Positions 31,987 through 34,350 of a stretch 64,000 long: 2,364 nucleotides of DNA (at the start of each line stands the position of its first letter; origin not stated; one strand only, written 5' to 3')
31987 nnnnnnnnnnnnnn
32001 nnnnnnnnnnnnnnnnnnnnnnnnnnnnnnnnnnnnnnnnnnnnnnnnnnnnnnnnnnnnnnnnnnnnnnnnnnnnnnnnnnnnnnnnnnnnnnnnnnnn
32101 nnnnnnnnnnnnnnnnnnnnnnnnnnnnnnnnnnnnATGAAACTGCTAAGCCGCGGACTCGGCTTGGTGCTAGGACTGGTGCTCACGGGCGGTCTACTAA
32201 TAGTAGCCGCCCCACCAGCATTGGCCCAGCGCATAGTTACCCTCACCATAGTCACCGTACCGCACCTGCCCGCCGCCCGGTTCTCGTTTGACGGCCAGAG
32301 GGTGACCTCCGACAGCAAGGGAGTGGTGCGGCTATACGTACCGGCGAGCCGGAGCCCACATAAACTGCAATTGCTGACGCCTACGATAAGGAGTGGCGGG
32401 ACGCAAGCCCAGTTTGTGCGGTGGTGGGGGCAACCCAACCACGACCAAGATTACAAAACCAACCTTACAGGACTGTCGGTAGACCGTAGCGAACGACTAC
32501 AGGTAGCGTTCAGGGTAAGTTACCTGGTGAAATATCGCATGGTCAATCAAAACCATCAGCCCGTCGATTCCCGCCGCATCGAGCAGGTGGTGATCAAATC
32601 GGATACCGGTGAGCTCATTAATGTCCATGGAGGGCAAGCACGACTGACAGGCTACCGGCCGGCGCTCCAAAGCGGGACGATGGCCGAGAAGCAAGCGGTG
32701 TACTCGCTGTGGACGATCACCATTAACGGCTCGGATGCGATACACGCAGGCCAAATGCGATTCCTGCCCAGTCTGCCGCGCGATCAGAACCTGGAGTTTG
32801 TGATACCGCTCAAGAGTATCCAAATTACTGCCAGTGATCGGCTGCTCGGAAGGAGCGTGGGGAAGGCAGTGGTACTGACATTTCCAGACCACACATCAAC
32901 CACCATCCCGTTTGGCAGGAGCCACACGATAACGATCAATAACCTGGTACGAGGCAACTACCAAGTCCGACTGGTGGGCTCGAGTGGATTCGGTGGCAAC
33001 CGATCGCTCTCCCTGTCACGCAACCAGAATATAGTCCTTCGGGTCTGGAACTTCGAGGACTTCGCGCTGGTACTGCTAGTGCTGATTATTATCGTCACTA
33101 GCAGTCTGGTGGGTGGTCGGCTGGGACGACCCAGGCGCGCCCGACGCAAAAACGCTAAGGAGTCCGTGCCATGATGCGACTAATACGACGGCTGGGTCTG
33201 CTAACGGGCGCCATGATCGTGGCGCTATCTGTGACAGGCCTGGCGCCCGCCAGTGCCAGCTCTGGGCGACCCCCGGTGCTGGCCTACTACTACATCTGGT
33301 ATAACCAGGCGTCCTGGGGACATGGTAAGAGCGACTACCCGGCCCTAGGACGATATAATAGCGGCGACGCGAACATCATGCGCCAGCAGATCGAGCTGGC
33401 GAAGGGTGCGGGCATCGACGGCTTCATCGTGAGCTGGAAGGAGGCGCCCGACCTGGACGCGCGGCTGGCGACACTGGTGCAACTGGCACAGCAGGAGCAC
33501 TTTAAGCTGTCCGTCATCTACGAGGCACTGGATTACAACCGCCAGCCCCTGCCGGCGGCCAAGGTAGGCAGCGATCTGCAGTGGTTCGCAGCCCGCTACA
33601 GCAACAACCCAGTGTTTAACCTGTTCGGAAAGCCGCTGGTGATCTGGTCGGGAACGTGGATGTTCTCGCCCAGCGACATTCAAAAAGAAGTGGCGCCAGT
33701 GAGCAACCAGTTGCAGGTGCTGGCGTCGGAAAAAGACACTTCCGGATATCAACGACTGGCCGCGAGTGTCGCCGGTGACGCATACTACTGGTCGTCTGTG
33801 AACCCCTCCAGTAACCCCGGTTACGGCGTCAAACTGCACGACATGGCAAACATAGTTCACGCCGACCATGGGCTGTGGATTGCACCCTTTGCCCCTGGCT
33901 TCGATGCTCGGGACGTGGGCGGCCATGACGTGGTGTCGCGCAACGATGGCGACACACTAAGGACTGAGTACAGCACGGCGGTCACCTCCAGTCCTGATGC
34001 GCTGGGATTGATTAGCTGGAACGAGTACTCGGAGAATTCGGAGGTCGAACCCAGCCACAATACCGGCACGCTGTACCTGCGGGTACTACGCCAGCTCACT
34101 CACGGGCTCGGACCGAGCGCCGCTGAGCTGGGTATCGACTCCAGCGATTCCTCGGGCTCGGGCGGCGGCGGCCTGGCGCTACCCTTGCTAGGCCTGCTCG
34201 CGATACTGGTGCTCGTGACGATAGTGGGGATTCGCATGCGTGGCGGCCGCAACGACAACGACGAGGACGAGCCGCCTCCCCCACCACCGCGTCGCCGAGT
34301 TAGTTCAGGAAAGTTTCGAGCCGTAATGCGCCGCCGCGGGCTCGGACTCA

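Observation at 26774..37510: Complete three-part extracytoplasmic glycosylation system embedded with three secreted phosphoesterases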

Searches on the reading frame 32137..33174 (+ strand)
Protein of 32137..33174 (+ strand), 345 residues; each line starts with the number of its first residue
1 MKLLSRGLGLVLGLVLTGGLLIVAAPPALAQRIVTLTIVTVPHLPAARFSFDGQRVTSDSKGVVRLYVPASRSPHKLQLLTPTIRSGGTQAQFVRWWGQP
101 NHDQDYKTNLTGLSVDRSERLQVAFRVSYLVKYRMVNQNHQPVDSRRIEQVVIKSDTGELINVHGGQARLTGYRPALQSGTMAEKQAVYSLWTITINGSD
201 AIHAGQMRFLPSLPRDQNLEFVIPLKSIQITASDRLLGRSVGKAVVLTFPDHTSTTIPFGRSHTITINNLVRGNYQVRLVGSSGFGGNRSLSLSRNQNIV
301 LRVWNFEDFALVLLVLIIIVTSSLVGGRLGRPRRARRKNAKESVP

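Call 3: search_protein_families(library=pfam, proteins=[window:32137-33174:+], max_evalue=0.01)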
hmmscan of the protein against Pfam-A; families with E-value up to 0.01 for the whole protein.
window:32137-33174:+ (345 aa): 0 families

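Call 4: search_protein_families(library=ncbifam, proteins=[window:32137-33174:+], max_evalue=0.01)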
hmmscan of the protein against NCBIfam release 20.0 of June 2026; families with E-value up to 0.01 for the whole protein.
window:32137-33174:+ (345 aa): 0 families
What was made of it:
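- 32137..33174 (+): Tail-anchored surface stalk protein: signal peptide, three tandem Ig-like (CnaB/pilin-type) beta-sandwich domains, a C-terminal TM helix and a basic tail. No Pfam or NCBIfam hit (calls 3, 4).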

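Call 38: find_homologous_proteins(query=window:32137-33174:+, max_evalue=0.001)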
Query window:32137-33174:+ (345 aa): 3 proteins with E <= 0.001 among 8000 candidates.
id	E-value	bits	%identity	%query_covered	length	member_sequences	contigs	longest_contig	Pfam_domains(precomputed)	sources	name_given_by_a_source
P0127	6.5e-131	454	100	61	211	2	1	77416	-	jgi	jgi:hypothetical protein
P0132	1.4e-116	407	63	84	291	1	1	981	-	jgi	-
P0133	2.6e-115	403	56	90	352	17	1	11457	-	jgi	-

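Call 58: find_homologous_proteins(query=A4, max_evalue=0.00001)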
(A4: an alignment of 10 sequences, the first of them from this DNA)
Query A4 (10 sequences) (311 aa, profile of the alignment): 13 proteins with E <= 0.00001 among 8000 candidates.
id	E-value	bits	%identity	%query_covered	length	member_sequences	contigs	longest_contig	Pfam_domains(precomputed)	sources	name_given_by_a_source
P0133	6.3e-115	401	57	98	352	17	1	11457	-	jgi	-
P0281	7.8e-98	345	24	62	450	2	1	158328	-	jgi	jgi:hypothetical protein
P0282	4.1e-88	313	23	92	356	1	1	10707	-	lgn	-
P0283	1.4e-85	305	38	92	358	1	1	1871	-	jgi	jgi:hypothetical protein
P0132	2.8e-82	294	64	90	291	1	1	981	-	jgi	-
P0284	9.4e-80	286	35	93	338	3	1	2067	-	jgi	jgi:hypothetical protein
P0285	1.1e-79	286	33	97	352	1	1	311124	-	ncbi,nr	ncbi:hypothetical protein J5X84_11005 [Streptosporangiaceae bacterium NEAU-GS5]|nr:hypothetical prot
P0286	4.3e-79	284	34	86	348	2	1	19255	-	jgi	jgi:hypothetical protein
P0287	6.9e-77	277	36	92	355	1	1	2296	-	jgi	jgi:hypothetical protein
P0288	9.3e-75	270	33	89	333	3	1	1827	-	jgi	-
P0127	3.5e-73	264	100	66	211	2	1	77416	-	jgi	jgi:hypothetical protein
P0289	1.2e-69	253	28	96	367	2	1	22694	-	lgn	-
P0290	2.2e-67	245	24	88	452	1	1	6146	-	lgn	-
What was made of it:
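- Tried and rejected: Word-based searches for the hypothetical protein found only 3 hits, then 13 with a profile, because it diverges fast (calls 38, 58).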

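Call 59: find_encoding_contigs(protein=P0285, flank=10000, max_places=2)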
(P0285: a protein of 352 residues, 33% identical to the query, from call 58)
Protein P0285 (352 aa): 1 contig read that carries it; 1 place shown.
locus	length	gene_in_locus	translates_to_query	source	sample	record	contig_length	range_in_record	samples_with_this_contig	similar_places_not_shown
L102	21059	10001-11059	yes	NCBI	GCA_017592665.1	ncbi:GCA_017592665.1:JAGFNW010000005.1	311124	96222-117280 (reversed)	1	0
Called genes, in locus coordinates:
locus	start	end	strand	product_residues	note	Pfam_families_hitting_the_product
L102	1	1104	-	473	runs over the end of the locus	PF13506:Glyco_transf_21 (weak), PF00535:Glycos_transf_2, PF13641:Glyco_tranf_2_3, PF13632:Glyco_trans_2_3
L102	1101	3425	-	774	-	PF00535:Glycos_transf_2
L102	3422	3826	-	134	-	PF04138:GtrA_DPMS_TM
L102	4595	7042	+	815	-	PF13641:Glyco_tranf_2_3 (faint), PF00535:Glycos_transf_2, PF04138:GtrA_DPMS_TM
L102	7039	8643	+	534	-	PF02366:PMT, PF03901:Glyco_transf_22 (weak), PF13231:PMT_2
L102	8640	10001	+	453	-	PF04185:Phosphoesterase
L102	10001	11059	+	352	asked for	-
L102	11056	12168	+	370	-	PF14307:Glyco_tran_WbsX (faint), PF16317:Glyco_hydro_99, PF03659:Glyco_hydro_71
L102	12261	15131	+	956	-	PF16656:Pur_ac_phosph_N, PF00149:Metallophos (weak), PF18370:RGI_lyase (faint), PF00041:fn3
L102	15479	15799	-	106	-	-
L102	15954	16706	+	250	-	PF00392:GntR, PF07702:UTRA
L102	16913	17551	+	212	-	PF00583:Acetyltransf_1 (weak)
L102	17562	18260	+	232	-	PF03932:CutC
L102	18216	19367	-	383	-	PF22484:DUF6986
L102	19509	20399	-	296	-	PF13545:HTH_Crp_2 (faint), PF25213:HVO_A0261_N (faint), PF12802:MarR_2, PF13412:HTH_24 (faint), PF13463:HTH_27 (weak), PF01047:MarR, PF01047:MarR, PF12802:MarR_2, +2 more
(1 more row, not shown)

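Call 67: predict_structure(alignment_id=A5)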
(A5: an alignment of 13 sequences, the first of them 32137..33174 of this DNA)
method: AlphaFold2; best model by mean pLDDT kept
length: 345 residues; sequences in the alignment: 13
mean_pLDDT: 86.1   pTM: 0.70
mean pLDDT of the five models: 86.1, 85.4, 84.7, 84.3, 84.2
residues with pLDDT >= 90: 236; 70-90: 51; 50-70: 37; < 50: 21
segments of 3 or more residues with pLDDT < 50: 1-4, 19-26, 335-341
pLDDT, mean of each block of 10 residues (from residue 1): 50 53 53 94 96 97 96 95 95 95 95 94 97 94 92 94 93 93 95 92 79 95 93 87 92 93 92 92 73 93 84 91 74 48 47
secondary structure, 60 per line:
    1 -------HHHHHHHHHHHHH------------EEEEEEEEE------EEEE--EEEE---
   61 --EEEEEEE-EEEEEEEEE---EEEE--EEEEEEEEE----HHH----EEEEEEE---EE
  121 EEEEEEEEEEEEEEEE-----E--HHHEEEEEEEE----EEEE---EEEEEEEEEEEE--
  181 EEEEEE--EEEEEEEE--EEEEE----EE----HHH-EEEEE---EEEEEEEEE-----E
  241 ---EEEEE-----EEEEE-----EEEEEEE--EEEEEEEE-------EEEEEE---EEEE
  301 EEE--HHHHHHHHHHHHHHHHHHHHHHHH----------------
elements in order: H8-20 E33-41 E48-51 E54-57 E63-69 E71-79 E83-86 E89-97 E109-115 E119-136 E148-155 E160-163 E167-178 E181-186 E189-196 E199-203 E218-222 E226-234 E244-248 E254-258 E264-270 E273-280 E288-293 E297-303 H306-329
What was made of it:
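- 32137..33174 (+): AF2 model with pLDDT 86 (call 67).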

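Call 69: fold_search(model_id=the predicted structure, library=pdb)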
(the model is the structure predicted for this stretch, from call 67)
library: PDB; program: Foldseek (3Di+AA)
matches with E <= 10: 1095; with E <= 0.001: 72
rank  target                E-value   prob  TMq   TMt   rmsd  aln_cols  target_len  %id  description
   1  6fwv_B                7.2e-11  1.00  0.31  0.24   8.7       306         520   11  The Bacillus anthracis TIE protein (released 2018-08-08)
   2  6fwv_A                1.4e-10  1.00  0.29  0.23   9.1       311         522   12  The Bacillus anthracis TIE protein (released 2018-08-08)
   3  3rkp_B                4.1e-09  1.00  0.24  0.24  18.1       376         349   13  Crystal structure of BcpA*(D312A), the major pilin subunit of Bacillus cereus (released 2012-05-30)
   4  3kpt_B                5.4e-09  1.00  0.25  0.24  16.3       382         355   12  Crystal structure of BcpA, the major pilin subunit of Bacillus cereus (released 2009-11-24)
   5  3rkp_A                6.7e-09  1.00  0.24  0.24  18.3       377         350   14  Crystal structure of BcpA*(D312A), the major pilin subunit of Bacillus cereus (released 2012-05-30)
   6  3kpt_A                1.7e-08  1.00  0.24  0.23  18.0       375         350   14  Crystal structure of BcpA, the major pilin subunit of Bacillus cereus (released 2009-11-24)
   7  4oq1                  4.1e-08  1.00  0.24  0.25  12.8       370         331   10  Structure of the Streptococcal ancillary pilin (released 2014-04-23)
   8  4uzg                  1.0e-06  1.00  0.25  0.29  14.2       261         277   12  Crystal structure of group B streptococcus pilus 2b backbone protein SAK_1440 (released 2015-05-13)
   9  6m48_B                2.9e-06  1.00  0.24  0.13  14.4       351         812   10  Crystal structure of pilus adhesin, SpaC from Lactobacillus rhamnosus GG - P21212 form (released 2020-07-29)
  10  9lr7_C                2.9e-06  1.00  0.21  0.19  16.0       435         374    6  Crystal Structure of the Basal pilin EbpB from Enterococcus faecalis. (released 2025-07-16)
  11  9lr7_A                3.4e-06  1.00  0.24  0.22  14.6       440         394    6  Crystal Structure of the Basal pilin EbpB from Enterococcus faecalis. (released 2025-07-16)
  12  6m48_A                5.8e-06  1.00  0.23  0.13  14.8       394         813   10  Crystal structure of pilus adhesin, SpaC from Lactobacillus rhamnosus GG - P21212 form (released 2020-07-29)
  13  6m3y                  6.1e-06  1.00  0.29  0.16  13.5       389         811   10  Crystal structure of pilus adhesin, SpaC from Lactobacillus rhamnosus GG - open conformation (released 2020-07-29)
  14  9lr7_B                6.1e-06  1.00  0.24  0.21  15.6       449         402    6  Crystal Structure of the Basal pilin EbpB from Enterococcus faecalis. (released 2025-07-16)
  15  8f70                  1.0e-05  1.00  0.25  0.17  17.8       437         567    8  Identification of an Immunodominant region on a Group A Streptococcus T-antigen Reveals Temperature-Dependent Motion in  (released 2023-03-08)
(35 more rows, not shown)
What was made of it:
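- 32137..33174 (+): Best Foldseek matches are B. anthracis TIE 6fwv at 7e-11 and Gram-positive pilins (call 69).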

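Call 75: find_encoding_contigs(protein=P0133, flank=10000, max_places=2)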
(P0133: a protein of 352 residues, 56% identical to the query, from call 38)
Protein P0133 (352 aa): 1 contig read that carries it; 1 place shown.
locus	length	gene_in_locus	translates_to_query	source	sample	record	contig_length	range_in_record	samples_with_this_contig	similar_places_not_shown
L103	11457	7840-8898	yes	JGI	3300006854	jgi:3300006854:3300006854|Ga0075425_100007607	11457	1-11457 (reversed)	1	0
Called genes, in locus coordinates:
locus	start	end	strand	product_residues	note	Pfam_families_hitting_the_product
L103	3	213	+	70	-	?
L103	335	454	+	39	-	-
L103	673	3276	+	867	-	PF00535:Glycos_transf_2, PF04138:GtrA_DPMS_TM, PF27840:ScmC (weak), PF07475:Hpr_kinase_C (weak)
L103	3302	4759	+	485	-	PF16656:Pur_ac_phosph_N, PF00149:Metallophos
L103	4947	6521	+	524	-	PF02366:PMT, PF13231:PMT_2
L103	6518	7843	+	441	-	PF04185:Phosphoesterase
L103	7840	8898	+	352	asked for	-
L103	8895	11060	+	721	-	PF14307:Glyco_tran_WbsX (faint), PF16317:Glyco_hydro_99, PF03659:Glyco_hydro_71, PF00149:Metallophos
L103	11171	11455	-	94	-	?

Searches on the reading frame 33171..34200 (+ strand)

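Call 44: search_solved_structures(query=window:33171-34200:+, max_evalue=0.000001, show_alignments=2)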
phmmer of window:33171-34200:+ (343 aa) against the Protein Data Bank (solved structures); distinct sequences matched with E-value up to 0.000001: 7.
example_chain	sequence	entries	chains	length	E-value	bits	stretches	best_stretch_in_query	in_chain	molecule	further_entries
4ad1_A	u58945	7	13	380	7e-11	45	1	54-295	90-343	GLYCOSYL HYDROLASE FAMILY 71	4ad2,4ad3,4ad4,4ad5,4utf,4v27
5lyr_A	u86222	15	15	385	7.5e-11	44.9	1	54-295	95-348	Glycosyl hydrolase family 71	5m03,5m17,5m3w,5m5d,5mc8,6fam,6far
4v28_A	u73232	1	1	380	1.7e-10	43.7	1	54-295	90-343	GLYCOSYL HYDROLASE FAMILY 71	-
6fwo_A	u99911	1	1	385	1.9e-10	43.6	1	54-295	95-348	Glycosyl hydrolase family 71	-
5mel_A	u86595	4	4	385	1.9e-10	43.6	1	54-295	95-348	Glycosyl hydrolase family 71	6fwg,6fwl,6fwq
4acy_A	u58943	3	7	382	2.3e-07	33.4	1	55-295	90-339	ENDO-ALPHA-MANNOSIDASE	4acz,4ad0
4acz_B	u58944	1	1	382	2.3e-07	33.4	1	55-295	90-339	ENDO-ALPHA-MANNOSIDASE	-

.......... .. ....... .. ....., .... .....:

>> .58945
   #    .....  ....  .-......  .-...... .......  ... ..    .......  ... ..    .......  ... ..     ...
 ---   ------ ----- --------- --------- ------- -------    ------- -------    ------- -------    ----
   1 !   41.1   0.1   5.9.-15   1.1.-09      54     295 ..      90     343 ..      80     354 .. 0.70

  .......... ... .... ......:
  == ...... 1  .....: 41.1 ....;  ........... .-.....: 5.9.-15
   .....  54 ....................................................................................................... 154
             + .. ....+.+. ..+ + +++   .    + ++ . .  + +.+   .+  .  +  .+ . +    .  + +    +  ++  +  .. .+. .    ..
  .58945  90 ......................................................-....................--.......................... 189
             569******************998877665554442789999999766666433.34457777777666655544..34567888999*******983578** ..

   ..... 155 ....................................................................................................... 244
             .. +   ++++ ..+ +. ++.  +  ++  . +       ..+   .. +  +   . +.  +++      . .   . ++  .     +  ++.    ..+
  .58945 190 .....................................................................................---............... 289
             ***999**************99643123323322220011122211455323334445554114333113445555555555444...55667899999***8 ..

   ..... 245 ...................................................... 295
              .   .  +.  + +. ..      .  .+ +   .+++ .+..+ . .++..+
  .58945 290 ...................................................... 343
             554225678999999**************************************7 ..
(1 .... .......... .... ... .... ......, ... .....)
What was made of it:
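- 33171..35339 (+): Fusion protein, in order: signal peptide; GH99-like TIM-barrel hydrolase (catalytic WNEYSEN at 34017-34037); TM hairpin (about 34176-34406) with a Pro-rich cytoplasmic loop; metallophosphoesterase ectodomain (motifs GD, GDNTY, GNHEY, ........; 34509-35099). Alignment to BxGH99 4ad1 shows E333 and E336 conserved (call 44).
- On GH99 endo-alpha-mannosidase/mannanase: BxGH99 4ad1 E 7e-11 (call 44). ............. aligns to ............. (call 44).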
